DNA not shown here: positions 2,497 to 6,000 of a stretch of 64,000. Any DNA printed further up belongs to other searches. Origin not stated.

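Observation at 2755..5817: Modular internal architecture of the 42-heme protein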

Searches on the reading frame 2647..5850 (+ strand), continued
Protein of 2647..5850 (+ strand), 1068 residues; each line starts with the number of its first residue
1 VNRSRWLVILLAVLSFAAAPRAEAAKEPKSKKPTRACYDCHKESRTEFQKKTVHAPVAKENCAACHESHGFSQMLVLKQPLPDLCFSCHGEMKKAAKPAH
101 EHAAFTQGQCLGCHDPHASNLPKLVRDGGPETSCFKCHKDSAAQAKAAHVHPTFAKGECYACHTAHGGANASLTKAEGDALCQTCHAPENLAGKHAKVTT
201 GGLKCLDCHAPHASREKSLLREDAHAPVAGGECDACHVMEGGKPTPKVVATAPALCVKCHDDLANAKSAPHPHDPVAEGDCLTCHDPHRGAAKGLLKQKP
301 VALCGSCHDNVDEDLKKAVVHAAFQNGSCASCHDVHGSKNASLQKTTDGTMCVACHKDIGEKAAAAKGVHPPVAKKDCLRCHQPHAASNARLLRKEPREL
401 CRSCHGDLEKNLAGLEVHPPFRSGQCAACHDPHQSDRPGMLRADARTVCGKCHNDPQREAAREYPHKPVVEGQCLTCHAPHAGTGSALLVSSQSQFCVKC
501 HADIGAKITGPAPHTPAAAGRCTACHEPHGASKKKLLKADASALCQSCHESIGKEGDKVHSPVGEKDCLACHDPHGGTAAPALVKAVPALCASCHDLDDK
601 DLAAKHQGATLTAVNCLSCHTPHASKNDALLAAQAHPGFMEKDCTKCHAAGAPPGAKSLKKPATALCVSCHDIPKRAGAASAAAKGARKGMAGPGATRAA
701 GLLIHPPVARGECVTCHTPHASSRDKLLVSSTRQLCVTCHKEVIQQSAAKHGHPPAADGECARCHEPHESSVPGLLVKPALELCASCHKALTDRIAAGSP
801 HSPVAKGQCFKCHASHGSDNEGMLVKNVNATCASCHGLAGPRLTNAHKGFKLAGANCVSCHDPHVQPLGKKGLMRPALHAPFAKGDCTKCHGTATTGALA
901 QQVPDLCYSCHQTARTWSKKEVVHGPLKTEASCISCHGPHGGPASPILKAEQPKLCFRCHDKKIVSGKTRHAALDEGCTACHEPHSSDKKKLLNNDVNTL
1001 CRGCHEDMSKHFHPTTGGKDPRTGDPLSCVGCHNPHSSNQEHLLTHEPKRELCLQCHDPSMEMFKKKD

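Call 41: predict_structure(alignment_id=A1)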
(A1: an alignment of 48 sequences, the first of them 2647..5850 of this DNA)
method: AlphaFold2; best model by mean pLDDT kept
length: 1068 residues; sequences in the alignment: 48
mean_pLDDT: 83.9   pTM: 0.55
mean pLDDT of the five models: 83.9, 81.8, 80.4, 76.4, 74.9
residues with pLDDT >= 90: 407; 70-90: 523; 50-70: 93; < 50: 45
segments of 3 or more residues with pLDDT < 50: 1-3, 18-34, 694-697, 1051-1068
pLDDT, mean of each block of 10 residues (from residue 1): 57 57 44 56 79 91 78 72 88 81 85 90 79 80 88 89 89 90 87 72 81 89 80 78 69 80 89 91 86 86 87 86 90 93 89 92 94 93 90 92 83 84 91 93 92 90 94 92 88 89 89 87 93 93 84 79 91 90 89 91 88 87 91 90 86 75 85 69 67 51 86 90 91 88 88 89 92 92 90 92 93 94 92 91 88 86 92 91 91 80 91 91 85 87 88 85 82 86 93 90 72 64 74 83 60 45 37
secondary structure, 60 per line:
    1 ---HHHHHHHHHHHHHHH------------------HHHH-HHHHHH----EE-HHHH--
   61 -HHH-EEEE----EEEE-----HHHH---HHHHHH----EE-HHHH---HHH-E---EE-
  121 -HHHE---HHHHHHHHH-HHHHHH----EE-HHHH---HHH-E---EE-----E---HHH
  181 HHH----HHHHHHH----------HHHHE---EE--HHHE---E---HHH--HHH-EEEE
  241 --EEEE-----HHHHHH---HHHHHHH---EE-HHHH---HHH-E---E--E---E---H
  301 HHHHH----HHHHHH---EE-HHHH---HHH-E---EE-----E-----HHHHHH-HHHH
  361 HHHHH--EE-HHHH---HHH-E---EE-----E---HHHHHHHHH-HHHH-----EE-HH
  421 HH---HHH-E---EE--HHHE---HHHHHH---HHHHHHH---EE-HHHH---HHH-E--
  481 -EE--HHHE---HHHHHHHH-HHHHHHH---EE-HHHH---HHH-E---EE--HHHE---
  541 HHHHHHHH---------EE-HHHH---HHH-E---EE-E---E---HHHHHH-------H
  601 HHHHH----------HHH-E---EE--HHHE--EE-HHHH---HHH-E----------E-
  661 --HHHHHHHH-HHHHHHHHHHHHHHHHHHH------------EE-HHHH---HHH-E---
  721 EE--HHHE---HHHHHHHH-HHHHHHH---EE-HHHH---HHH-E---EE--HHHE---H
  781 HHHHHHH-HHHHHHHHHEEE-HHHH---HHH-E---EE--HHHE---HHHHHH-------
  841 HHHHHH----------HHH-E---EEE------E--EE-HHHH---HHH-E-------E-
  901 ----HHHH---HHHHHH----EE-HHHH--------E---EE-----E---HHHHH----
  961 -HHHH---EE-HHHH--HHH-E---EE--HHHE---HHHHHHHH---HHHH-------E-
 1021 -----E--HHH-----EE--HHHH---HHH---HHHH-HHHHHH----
elements in order (helices of 4 or more, strands of 3 or more residues): H4-18 H37-40 H42-47 H55-58 E66-69 E74-77 H83-86 H90-95 H103-106 H129-137 H139-144 H152-155 H178-183 H188-194 H205-208 E237-240 E243-246 H252-257 H261-267 H274-277 H300-305 H310-315 H322-325 H350-355 H357-365 H371-374 H397-405 H407-410 H419-422 H445-450 H454-460 H467-470 H493-500 H502-508 H515-518 H541-548 H561-564 H587-592 H600-605 H637-640 H663-670 H672-690 H706-709 H732-739 H741-747 H754-757 H780-787 H789-797 E798-800 H802-805 H828-833 H841-846 E865-867 H880-883 H905-908 H912-917 H925-928 H952-956 H962-965 H972-975 H997-1004 H1008-1011 H1041-1044 H1054-1057 H1059-1064

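Call 42: search_protein_representatives(protein=window:2647-5850:+)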
Query: 1068 residues. Proteins with E-value up to 0.001 (for the whole library): 5633; up to 1e-10: 2979; up to 1e-30: 661. The best 150 are listed.
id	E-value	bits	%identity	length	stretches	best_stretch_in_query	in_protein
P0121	7.8e-222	755.9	60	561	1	499-1062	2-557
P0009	3.0e-208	710.9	40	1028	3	11-599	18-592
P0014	6.9e-203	693.1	39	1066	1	34-1059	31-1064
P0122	1.2e-185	636.0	41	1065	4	703-1061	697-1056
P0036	5.0e-182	624.0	39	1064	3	10-511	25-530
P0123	2.9e-176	605.0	39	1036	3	30-538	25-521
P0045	3.8e-172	591.3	40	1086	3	15-503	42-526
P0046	2.6e-170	585.2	36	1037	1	15-1058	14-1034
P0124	1.5e-169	582.7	37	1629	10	767-1012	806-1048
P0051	1.0e-149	517.0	36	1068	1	27-1058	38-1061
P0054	4.3e-132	458.7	38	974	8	731-1006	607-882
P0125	1.6e-130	453.5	35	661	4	254-508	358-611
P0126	8.0e-116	404.8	37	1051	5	255-503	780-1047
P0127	1.8e-114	400.3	41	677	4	392-649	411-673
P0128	2.9e-114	399.6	37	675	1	376-1058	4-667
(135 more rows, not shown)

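Call 46: fold_search(model_id=the predicted structure, library=pdb)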
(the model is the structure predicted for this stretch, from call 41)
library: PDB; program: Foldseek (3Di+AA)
matches with E <= 10: 3; with E <= 0.001: 1
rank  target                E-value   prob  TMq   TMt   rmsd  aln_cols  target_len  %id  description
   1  6r2q_A                6.0e-08  1.00  0.12  0.44  17.4       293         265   26  Structure of the Mtr complex (released 2020-04-22)
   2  8rbx_a                4.4e+00  0.01  0.05  0.04  17.8       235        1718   12  Structure of Integrator-PP2A bound to a paused RNA polymerase II-DSIF-NELF-nucleosome complex (released 2024-02-07)
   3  8sym_A                8.3e+00  0.01  0.04  0.08  30.9       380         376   11  Human VPS29/VPS35L Complex (Locally refined map) (released 2023-11-01)

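Call 66: search_protein_families(library=pfam, proteins=[L020:26-2287:+, L020:2308-2916:+, L020:2891-4000:+, L020:4193-5962:+, L020:9231-10166:+, L007:931-2508:+, L007:2501-4210:+, L007:4577-5299:+, L007:5299-5883:+], max_evalue=0.01)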
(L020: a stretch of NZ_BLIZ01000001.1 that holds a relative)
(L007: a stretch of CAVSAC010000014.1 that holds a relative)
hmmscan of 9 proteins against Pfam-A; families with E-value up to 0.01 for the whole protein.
L020:26-2287:+ (754 aa): 0 families

L020:2308-2916:+ (203 aa): 3 families
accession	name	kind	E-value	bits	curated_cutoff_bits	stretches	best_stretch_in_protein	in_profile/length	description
PF05643.16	GNA1162-like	-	6.9e-08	32.7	25.9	1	52-169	12-128/185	Putative lipoprotein GNA1162-like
PF13036.11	LpoB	-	1.2e-05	25.7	22.3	1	52-166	30-144/147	Peptidoglycan-synthase activator LpoB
PF03783.19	CsgG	-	0.00037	20.3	20.8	1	57-169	25-150/210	Curli production assembly/transport component CsgG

L020:2891-4000:+ (370 aa): 0 families

L020:4193-5962:+ (590 aa): 6 families
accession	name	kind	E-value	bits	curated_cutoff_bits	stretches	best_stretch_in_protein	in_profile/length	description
PF13145.12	Rotamase_2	-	4.2e-22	79.7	27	2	426-550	1-118/121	PPIC-type PPIASE domain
PF13624.11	SurA_N_3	-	1e-06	29.2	27.2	1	70-133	38-109/162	SurA-like N-terminal domain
PF13623.11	SurA_N_2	-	5.1e-06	26.9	28.5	1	58-133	30-111/145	SurA-like N-terminal domain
PF00639.27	Rotamase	-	1.1e-05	26.7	21.7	1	186-264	17-97/97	PPIC-type PPIASE domain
PF09312.16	SurA_N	-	0.0076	16.9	30.8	0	73-131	5-66/118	SurA N-terminal domain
PF20045.4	DUF6447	-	0.0094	16.2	27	0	487-521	6-40/75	Family of unknown function (DUF6447)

L020:9231-10166:+ (312 aa): 4 families
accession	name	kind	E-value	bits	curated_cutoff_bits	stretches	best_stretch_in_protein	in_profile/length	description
PF01436.27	NHL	-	3.4e-22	77.8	20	2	281-308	1-28/28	NHL repeat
PF25021.1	TEN_NHL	-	3.7e-07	29.9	27.1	0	85-141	127-181/357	Teneurin NHL domain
PF17170.10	DUF5128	-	0.00028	20.6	22.9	1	110-211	53-154/321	6-bladed beta-propeller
PF08450.18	SGL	-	0.00056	20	26.3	0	149-187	186-224/246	SMP-30/Gluconolactonase/LRE-like region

L007:931-2508:+ (526 aa): 6 families
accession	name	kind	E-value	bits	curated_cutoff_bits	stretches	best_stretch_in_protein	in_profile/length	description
PF09699.15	Paired_CXXCH_1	-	7.6e-25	86.8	20.6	3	183-219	7-38/41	Doubled CXXCH motif (Paired_CXXCH_1)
PF14522.11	Cytochrome_C7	-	1.7e-13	50.6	24.8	0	385-436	13-50/67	Cytochrome c7 and related cytochrome c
PF22113.1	Mtrc-MtrF_II-IV_dom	-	6.8e-07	29.4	30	1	266-437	29-166/176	Outer membrane cytochrome MtrC/MtrF-like, domains II/IV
PF14537.11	Cytochrom_c3_2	-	1.5e-05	25.8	25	0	105-141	57-79/79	Cytochrome c3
PF13435.11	Cytochrome_C554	-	0.00019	22.8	20.8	0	388-436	2-57/84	Cytochrome c554 and c-prime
PF02085.21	Cytochrom_CIII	-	0.00084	20.1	22.9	0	183-220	47-85/101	Class III cytochrome C family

L007:2501-4210:+ (570 aa): 0 families

L007:4577-5299:+ (241 aa): 0 families

L007:5299-5883:+ (195 aa): 0 families

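Call 75: search_solved_structures(query=A1, max_evalue=0.001, show_alignments=0)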
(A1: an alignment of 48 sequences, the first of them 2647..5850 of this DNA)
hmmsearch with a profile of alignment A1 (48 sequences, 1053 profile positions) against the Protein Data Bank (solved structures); distinct sequences matched with E-value up to 0.001: 36.
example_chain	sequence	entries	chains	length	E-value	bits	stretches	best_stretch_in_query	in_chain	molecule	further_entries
6r2q_A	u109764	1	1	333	2.2e-32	114.6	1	307-539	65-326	Cystathionine beta-synthase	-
28pb_A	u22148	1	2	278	2.3e-12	48.4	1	890-1023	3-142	Cytochrome c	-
6i5b_A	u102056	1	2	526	4.7e-10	40.7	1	352-484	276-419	Uncharacterized protein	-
6qvm_A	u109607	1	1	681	2.4e-09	38.3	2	160-292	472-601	Multiheme cytochrome cf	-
2ozy_A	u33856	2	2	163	3.3e-09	37.9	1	936-993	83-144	Cytochrome c-type protein nrfB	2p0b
2e84_A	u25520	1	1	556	7.8e-08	33.3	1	338-580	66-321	High-molecular-weight cytochrome c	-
1gws_A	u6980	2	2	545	1e-07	32.9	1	525-714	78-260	HIGH-MOLECULAR-WEIGHT CYTOCHROME C | High-molecular-weight cytochrome c precursor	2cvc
1h29_A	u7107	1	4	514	1.2e-07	32.7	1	525-714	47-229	HIGH-MOLECULAR-WEIGHT CYTOCHROME C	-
2j7a_C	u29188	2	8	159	3.7e-07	31.1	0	178-218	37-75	CYTOCHROME C QUINOL DEHYDROGENASE NRFH | NAPC/NIRT CYTOCHROME C FAMILY PROTEIN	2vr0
7o7g_A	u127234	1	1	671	4.6e-07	30.8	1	669-804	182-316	Extracellular iron oxide respiratory system surface decaheme cytochrome c component MtrC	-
4lm8_A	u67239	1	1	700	4.8e-07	30.7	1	669-804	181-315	Extracellular iron oxide respiratory system surface decaheme cytochrome c component MtrC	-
8qbq_A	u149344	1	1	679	6.3e-07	30.3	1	669-804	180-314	Extracellular iron oxide respiratory system surface decaheme cytochrome c component MtrC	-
8rv0_Y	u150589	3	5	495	7e-07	30.2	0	523-666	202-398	Octaheme cytochrome c nitrite reductase | Octaheme nitrite c cytochrome c reductase | Octaheme nitrite reductase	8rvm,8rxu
7qth_A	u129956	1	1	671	8.1e-07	30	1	669-804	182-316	Extracellular iron oxide respiratory system surface decaheme cytochrome c component MtrC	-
8qbz_A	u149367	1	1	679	8.3e-07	29.9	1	669-805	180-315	Extracellular iron oxide respiratory system surface decaheme cytochrome c component MtrC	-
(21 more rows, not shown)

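Call 82: search_solved_structures(query=L003:4153-5247:+, max_evalue=0.01)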
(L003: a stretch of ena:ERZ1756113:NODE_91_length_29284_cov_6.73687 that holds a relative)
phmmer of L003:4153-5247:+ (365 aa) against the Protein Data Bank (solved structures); distinct sequences matched with E-value up to 0.01: 0.
